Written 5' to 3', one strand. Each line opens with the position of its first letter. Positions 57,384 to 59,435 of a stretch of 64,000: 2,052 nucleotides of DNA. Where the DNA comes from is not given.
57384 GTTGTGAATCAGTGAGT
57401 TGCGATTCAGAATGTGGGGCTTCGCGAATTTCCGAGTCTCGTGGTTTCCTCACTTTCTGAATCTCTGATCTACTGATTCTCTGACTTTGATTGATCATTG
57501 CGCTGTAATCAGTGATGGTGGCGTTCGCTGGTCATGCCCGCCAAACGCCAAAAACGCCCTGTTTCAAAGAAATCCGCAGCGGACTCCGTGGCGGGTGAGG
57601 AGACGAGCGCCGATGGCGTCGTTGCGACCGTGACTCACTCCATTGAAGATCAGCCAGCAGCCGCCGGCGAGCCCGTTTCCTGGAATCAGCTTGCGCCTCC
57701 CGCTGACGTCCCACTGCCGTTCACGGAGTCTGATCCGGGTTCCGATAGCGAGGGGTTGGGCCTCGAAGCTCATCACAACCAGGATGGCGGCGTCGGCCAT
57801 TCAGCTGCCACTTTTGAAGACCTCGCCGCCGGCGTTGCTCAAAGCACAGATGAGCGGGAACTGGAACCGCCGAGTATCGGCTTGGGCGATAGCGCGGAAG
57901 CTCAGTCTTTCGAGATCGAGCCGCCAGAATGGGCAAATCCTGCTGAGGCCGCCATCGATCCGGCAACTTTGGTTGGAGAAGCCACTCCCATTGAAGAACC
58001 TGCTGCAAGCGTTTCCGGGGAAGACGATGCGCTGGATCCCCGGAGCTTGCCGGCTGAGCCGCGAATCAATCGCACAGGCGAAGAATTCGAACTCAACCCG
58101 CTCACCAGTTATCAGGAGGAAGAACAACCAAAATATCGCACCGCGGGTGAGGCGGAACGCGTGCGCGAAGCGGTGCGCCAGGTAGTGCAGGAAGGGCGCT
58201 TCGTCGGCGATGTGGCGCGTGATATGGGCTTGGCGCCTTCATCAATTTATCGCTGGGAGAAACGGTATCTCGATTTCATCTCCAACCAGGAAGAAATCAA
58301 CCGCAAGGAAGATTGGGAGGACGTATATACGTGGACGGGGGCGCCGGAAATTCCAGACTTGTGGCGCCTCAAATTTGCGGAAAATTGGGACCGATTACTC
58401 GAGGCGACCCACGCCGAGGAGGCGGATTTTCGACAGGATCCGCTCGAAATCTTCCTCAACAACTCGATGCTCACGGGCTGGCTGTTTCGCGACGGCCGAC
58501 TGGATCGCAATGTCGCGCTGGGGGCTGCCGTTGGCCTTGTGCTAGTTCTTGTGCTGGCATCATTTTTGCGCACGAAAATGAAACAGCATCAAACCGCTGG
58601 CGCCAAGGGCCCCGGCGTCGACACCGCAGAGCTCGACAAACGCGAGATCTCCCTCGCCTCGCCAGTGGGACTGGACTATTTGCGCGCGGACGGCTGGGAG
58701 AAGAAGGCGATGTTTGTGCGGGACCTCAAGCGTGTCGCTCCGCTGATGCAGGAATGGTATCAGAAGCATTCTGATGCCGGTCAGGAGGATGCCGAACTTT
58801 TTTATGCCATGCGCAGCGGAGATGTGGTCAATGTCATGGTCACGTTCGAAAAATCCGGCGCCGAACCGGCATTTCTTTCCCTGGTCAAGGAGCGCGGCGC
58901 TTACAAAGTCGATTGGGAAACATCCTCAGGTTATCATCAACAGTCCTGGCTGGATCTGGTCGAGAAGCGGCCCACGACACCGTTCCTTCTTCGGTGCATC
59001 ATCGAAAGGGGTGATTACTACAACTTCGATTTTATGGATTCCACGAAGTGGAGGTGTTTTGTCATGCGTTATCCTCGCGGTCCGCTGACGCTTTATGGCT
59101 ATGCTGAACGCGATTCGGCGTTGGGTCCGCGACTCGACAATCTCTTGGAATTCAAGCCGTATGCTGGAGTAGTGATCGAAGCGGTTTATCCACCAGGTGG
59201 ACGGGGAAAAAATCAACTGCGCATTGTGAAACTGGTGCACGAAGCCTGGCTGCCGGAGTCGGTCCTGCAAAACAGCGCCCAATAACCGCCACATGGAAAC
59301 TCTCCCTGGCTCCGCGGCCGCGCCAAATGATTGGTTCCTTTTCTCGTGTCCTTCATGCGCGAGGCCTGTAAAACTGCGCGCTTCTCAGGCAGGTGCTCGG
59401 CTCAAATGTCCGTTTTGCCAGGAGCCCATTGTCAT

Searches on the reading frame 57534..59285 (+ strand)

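Call 53: search_protein_families(library=pfam, proteins=[window:57534-59285:+])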
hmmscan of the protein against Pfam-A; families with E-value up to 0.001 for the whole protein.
window:57534-59285:+ (583 aa): 1 family
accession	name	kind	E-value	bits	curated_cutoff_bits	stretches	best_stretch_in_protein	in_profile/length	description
PF01527.26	HTH_Tnp_1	-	1.6e-06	28.7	24.1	1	209-246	11-48/75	Transposase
